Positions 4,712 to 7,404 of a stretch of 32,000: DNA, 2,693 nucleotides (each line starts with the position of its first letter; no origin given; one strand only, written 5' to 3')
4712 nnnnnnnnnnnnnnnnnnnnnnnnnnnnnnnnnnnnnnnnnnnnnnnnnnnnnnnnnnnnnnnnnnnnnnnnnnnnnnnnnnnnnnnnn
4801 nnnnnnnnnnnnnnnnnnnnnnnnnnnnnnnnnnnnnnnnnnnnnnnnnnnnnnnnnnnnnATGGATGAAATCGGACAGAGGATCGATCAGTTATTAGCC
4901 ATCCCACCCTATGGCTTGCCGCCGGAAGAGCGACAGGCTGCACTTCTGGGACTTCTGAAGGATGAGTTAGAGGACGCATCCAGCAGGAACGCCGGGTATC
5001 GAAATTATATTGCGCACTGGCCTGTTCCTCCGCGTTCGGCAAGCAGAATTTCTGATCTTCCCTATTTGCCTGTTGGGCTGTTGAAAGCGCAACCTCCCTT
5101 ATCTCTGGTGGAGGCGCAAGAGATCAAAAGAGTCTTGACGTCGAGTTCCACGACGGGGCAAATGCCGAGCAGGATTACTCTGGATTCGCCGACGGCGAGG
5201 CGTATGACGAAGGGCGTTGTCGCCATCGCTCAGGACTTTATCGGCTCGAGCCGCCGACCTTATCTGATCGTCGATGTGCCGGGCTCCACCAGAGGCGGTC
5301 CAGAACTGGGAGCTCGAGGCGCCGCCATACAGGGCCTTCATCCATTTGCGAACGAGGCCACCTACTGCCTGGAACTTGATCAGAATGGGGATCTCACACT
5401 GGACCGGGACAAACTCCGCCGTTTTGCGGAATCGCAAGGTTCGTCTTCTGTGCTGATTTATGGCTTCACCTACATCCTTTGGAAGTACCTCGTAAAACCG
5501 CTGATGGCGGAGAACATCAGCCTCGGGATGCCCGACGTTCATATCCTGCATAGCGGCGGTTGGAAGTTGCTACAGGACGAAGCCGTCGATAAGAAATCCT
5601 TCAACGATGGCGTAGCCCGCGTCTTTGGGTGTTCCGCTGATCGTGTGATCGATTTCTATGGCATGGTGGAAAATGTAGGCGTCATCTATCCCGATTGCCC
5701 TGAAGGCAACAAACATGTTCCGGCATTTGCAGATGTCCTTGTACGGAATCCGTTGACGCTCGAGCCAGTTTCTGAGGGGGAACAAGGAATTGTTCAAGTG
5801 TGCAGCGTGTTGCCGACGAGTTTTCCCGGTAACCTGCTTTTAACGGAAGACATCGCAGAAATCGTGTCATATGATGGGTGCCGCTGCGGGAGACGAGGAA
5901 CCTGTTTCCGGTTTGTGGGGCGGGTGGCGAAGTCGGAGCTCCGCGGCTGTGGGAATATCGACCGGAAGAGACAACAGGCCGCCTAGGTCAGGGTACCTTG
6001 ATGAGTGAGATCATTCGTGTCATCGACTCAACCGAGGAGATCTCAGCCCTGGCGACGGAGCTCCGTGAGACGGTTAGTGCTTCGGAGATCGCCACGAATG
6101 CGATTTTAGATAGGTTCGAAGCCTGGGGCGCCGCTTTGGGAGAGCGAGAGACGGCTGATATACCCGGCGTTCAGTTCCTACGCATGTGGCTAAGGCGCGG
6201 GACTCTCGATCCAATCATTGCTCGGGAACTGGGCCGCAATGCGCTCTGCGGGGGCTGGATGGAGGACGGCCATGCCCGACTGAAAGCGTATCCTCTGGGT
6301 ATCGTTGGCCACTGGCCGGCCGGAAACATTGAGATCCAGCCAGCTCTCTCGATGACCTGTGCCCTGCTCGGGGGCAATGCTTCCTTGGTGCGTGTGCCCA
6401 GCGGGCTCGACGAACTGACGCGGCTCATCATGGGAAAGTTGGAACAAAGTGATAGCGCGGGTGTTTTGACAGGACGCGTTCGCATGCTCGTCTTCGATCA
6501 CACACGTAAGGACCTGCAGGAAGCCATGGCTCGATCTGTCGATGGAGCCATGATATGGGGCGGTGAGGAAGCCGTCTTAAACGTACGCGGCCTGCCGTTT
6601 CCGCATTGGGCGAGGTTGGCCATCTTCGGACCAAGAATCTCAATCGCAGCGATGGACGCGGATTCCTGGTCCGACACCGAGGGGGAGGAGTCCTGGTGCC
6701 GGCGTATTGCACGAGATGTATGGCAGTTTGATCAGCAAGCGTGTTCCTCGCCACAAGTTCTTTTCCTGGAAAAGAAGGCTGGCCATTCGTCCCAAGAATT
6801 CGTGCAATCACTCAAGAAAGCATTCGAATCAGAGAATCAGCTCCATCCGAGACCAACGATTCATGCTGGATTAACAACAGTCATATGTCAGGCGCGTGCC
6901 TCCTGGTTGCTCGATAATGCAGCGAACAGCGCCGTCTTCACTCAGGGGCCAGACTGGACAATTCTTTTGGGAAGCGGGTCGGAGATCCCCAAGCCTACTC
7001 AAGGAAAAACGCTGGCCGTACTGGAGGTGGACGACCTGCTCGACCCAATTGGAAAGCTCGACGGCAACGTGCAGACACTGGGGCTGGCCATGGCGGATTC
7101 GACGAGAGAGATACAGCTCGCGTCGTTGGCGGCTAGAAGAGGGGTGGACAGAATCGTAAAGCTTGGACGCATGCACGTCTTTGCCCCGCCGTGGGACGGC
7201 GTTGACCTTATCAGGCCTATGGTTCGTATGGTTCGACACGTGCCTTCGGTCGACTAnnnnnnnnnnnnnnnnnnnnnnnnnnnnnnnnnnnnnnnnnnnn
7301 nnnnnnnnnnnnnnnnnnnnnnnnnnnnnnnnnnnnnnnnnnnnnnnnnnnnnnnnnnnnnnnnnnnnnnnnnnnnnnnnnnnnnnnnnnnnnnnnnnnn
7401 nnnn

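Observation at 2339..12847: Orphan 8-gene operon combining dedicated ACP chemistry, a LuxE/LuxC pair and a one-module NRPS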

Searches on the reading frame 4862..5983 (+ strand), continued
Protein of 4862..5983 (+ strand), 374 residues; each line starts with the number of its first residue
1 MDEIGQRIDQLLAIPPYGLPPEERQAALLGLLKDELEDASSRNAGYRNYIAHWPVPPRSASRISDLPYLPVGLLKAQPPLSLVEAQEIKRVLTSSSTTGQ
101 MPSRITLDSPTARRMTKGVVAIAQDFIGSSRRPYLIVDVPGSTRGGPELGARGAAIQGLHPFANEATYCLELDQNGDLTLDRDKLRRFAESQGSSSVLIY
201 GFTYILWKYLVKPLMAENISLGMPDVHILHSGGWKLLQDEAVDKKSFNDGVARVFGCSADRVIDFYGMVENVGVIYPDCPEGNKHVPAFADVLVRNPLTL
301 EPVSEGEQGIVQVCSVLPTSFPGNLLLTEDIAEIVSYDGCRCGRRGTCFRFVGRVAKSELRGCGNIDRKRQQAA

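Call 72: search_protein_families(library=pfam, proteins=[L042:12010-17664:+, L044:19158-21116:-, L044:17896-19161:-, L044:16391-17872:-, L048:2935-6747:+, L014:14942-21119:+, L021:14695-21099:-, L048:702-2426:+, L044:13997-15091:+], max_evalue=0.0001)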
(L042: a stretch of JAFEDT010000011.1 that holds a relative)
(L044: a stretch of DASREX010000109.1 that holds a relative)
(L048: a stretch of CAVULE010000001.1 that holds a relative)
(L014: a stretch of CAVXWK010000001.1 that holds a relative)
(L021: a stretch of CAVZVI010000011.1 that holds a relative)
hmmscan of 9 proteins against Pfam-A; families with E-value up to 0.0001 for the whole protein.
L042:12010-17664:+ (1884 aa): 10 families
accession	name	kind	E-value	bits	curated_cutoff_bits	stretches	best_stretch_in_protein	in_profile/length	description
PF00501.34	AMP-binding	-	4.9e-93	312.4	29.9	1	606-966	1-384/384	AMP-binding enzyme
PF00668.25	Condensation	-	1.7e-58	198.9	30.6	1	144-579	7-449/456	Condensation domain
PF00975.26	Thioesterase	-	9.1e-21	75.5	26.4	1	1611-1717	2-109/226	Thioesterase domain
PF00550.31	PP-binding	-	5.7e-17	62.2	20.8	1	1525-1585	2-64/67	Phosphopantetheine attachment site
PF08241.18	Methyltransf_11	-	1.4e-13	51.7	21.2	1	1129-1229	1-94/95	Methyltransferase domain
PF08242.18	Methyltransf_12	-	2e-13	51.3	30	1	1129-1228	1-98/98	Methyltransferase domain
PF13649.12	Methyltransf_25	-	2.5e-12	47.7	27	1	1128-1226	1-97/97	Methyltransferase domain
PF13847.12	Methyltransf_31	-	7.7e-11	42.3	27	1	1127-1235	6-114/145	Methyltransferase domain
PF13489.12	Methyltransf_23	-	3.7e-06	27.2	27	1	1110-1236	10-122/164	Methyltransferase domain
PF13193.12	AMP-binding_C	-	5.1e-05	24.6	24.5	0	1460-1496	41-76/76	AMP-binding enzyme C-terminal domain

L044:19158-21116:- (652 aa): 3 families
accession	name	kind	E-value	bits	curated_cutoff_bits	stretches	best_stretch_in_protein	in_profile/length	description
PF00501.34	AMP-binding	-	9e-79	265.5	29.9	1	57-400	2-384/384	AMP-binding enzyme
PF00550.31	PP-binding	-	5.6e-13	49.4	20.8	1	559-622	1-66/67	Phosphopantetheine attachment site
PF13193.12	AMP-binding_C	-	4.8e-08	34.3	24.5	1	456-530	1-76/76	AMP-binding enzyme C-terminal domain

L044:17896-19161:- (421 aa): 1 family
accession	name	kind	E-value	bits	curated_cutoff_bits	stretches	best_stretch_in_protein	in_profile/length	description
PF00067.27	p450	-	3.4e-28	99.1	22.8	1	96-385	84-431/462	Cytochrome P450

L044:16391-17872:- (493 aa): 1 family
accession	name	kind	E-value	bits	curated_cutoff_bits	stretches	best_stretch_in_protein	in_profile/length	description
PF00668.25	Condensation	-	3.4e-78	263.8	30.6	1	65-490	5-436/456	Condensation domain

L048:2935-6747:+ (1270 aa): 13 families
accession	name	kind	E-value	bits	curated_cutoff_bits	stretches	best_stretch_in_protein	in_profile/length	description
PF11721.14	Malectin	-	4.3e-32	111.8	23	1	1112-1244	2-145/163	Malectin domain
PF22352.2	K319L-like_PKD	-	6.9e-27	93.7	27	2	1021-1104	1-84/84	K319L-like, PKD domain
PF09118.17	GO-like_E_set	-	6.3e-24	84.6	25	1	428-522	1-100/100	Galactose oxidase-like, Early set domain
PF07250.17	Glyoxal_oxid_N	-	7e-15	55.4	37.5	1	116-239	59-185/243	Glyoxal oxidase N-terminus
PF13964.12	Kelch_6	-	5.2e-13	48.9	25.3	1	125-173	2-50/50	Kelch motif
PF18911.6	PKD_4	-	4.9e-10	39.8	27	1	1014-1102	1-83/85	PKD domain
PF00801.26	PKD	-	9.8e-10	38.7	23.5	1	1031-1104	14-80/80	PKD domain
PF00041.27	fn3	-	5.6e-09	36.5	25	1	538-620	2-81/84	Fibronectin type III domain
PF13418.12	Kelch_4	-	1.4e-07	31.8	21.6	0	124-169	3-47/49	Galactose oxidase, central domain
PF01344.31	Kelch_1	-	2.6e-07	30.5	20.1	0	134-170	11-46/46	Kelch motif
PF07646.21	Kelch_2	-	1.1e-05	25.5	21.3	0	133-169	10-47/48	Kelch motif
PF07081.18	DUF1349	-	1.6e-05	25.1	32.4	1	873-1009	36-170/179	Protein of unknown function (DUF1349)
PF24981.1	Beta-prop_ATRN-LZTR1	-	3.1e-05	23.8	50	0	135-228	160-263/289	Attractin/LZTR1 beta-propeller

L014:14942-21119:+ (2059 aa): 2 families
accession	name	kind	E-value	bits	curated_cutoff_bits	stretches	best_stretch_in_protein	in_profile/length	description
PF24135.1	DUF7402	-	7.5e-31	107.4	27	1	151-310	1-133/133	Domain of unknown function (DUF7402)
PF18998.6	Flg_new_2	-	1.1e-13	51.3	23.6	1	399-468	1-72/73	Divergent InlB B-repeat domain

L021:14695-21099:- (2134 aa): 10 families
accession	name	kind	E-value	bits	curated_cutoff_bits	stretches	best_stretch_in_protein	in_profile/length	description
PF00698.26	Acyl_transf_1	-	6e-44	151.2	32.7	1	150-445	2-279/319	Acyl transferase domain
PF08659.16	KR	-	7.3e-23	81.8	22.6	1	1621-1768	30-179/180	KR domain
PF13561.12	adh_short_C2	-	1.8e-14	54.4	27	1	1619-1739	23-146/236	Enoyl-(Acyl carrier protein) reductase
PF14765.12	PS-DH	-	3.4e-14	53.2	23.7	1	1994-2123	29-165/166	Polyketide synthase dehydratase N-terminal domain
PF00109.32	ketoacyl-synt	-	1.7e-13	51.2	20.8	1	735-838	156-251/252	Beta-ketoacyl synthase, N-terminal domain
PF00106.31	adh_short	-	7.4e-13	48.9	26.6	1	1623-1758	32-171/195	short chain dehydrogenase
PF00550.31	PP-binding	-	1.1e-11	45.3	20.8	0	1116-1184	1-67/67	Phosphopantetheine attachment site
PF21089.3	PKS_DH_N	-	3.9e-09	36.8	27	1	1840-1926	2-87/103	Polyketide synthase dehydratase domain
PF08545.16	ACP_syn_III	-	4.9e-07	30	24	1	749-792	3-44/80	3-Oxoacyl-[acyl-carrier-protein (ACP)] synthase III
PF02801.28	Ketoacyl-synt_C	-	5.8e-05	23.5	20.8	1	913-967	60-118/119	Beta-ketoacyl synthase, C-terminal domain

L048:702-2426:+ (574 aa): 1 family
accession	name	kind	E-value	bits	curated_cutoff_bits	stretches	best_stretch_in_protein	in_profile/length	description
PF00501.34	AMP-binding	-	1.8e-66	225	29.9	1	51-424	3-384/384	AMP-binding enzyme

L044:13997-15091:+ (364 aa): 3 families
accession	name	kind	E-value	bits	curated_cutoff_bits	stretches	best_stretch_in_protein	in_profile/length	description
PF00583.31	Acetyltransf_1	-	1.8e-07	31.9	20.7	1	17-134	7-116/116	Acetyltransferase (GNAT) family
PF13527.13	Acetyltransf_9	-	5.1e-07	30.2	25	1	3-106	2-95/127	Acetyltransferase (GNAT) domain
PF13508.13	Acetyltransf_7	-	3.6e-06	27.7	27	1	54-135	6-83/84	Acetyltransferase (GNAT) domain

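Call 80: search_protein_families(library=pfam, alignment_id=A3, max_evalue=0.0001)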
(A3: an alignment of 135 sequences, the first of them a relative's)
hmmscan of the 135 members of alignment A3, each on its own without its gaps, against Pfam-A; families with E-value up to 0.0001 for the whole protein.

A. member 1, L001:253-759:- (168 aa): 0 families

B. families by the number of members that match (of 135 scanned): 107 families (the first 25 are shown)
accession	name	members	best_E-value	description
PF00535.33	Glycos_transf_2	10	5.4e-32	Glycosyl transferase family 2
PF13641.12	Glyco_tranf_2_3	10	7.6e-16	Glycosyltransferase like family 2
PF00132.30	Hexapep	10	2.5e-14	Bacterial transferase hexapeptide (six repeats)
PF10111.15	Glyco_tranf_2_2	8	9e-11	Glycosyltransferase like family 2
PF14602.12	Hexapep_2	6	4.3e-10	Hexapeptide repeat of succinyl-transferase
PF13506.12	Glyco_transf_21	6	5.8e-07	Glycosyl transferase family 21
PF13632.12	Glyco_trans_2_3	6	7.7e-07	Glycosyl transferase family group 2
PF00990.26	GGDEF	3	1.2e-42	Diguanylate cyclase, GGDEF domain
PF00583.31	Acetyltransf_1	3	1.8e-07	Acetyltransferase (GNAT) family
PF13527.13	Acetyltransf_9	3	5.1e-07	Acetyltransferase (GNAT) domain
PF01370.27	Epimerase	2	3.4e-47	NAD dependent epimerase/dehydratase family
PF00984.24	UDPG_MGDP_dh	2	3.5e-33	UDP-glucose/GDP-mannose dehydrogenase family, central domain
PF03720.21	UDPG_MGDP_dh_C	2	8.1e-26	UDP-glucose/GDP-mannose dehydrogenase family, UDP binding domain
PF03062.24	MBOAT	2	2.7e-24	MBOAT, membrane-bound O-acyltransferase family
PF13692.12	Glyco_trans_1_4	2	1.8e-22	Glycosyl transferases group 1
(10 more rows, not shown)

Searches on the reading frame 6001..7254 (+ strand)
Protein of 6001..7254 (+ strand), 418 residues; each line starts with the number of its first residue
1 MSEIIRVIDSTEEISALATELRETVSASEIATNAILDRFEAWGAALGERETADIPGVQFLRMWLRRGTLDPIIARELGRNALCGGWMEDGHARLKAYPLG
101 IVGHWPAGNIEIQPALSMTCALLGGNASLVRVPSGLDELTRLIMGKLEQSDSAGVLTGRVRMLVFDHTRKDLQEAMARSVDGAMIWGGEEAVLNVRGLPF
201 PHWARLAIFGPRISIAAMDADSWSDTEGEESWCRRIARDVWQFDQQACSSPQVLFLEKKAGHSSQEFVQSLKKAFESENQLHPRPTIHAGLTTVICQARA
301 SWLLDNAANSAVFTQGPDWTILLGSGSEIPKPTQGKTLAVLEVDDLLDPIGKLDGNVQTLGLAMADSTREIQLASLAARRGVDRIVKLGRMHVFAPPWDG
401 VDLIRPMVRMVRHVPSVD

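Call 5: search_protein_families(library=pfam, proteins=[window:6001-7254:+], max_evalue=0.01)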
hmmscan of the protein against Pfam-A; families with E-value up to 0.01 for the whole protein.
window:6001-7254:+ (418 aa): 1 family
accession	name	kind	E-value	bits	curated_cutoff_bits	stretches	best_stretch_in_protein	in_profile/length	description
PF05893.19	LuxC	-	1.9e-57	195.4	21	1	50-409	37-400/401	Acyl-CoA reductase (LuxC)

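Call 6: search_protein_families(library=ncbifam, proteins=[window:6001-7254:+], max_evalue=0.01)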
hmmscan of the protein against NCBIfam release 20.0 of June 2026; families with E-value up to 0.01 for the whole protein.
window:6001-7254:+ (418 aa): 1 family
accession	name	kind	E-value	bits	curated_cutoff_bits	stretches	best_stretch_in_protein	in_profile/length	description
NF052251.1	LCFA_red_LuxC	equivalog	1.5e-19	69.9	750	1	66-414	109-445/478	long-chain-fatty-acyl-CoA reductase LuxC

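Call 35: search_solved_structures(query=window:6001-7254:+, max_evalue=0.001, show_alignments=1)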
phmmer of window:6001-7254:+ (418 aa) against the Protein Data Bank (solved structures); distinct sequences matched with E-value up to 0.001: 1.
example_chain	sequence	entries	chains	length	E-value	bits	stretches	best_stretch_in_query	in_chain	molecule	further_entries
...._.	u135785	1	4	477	1.1e-11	47.4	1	66-414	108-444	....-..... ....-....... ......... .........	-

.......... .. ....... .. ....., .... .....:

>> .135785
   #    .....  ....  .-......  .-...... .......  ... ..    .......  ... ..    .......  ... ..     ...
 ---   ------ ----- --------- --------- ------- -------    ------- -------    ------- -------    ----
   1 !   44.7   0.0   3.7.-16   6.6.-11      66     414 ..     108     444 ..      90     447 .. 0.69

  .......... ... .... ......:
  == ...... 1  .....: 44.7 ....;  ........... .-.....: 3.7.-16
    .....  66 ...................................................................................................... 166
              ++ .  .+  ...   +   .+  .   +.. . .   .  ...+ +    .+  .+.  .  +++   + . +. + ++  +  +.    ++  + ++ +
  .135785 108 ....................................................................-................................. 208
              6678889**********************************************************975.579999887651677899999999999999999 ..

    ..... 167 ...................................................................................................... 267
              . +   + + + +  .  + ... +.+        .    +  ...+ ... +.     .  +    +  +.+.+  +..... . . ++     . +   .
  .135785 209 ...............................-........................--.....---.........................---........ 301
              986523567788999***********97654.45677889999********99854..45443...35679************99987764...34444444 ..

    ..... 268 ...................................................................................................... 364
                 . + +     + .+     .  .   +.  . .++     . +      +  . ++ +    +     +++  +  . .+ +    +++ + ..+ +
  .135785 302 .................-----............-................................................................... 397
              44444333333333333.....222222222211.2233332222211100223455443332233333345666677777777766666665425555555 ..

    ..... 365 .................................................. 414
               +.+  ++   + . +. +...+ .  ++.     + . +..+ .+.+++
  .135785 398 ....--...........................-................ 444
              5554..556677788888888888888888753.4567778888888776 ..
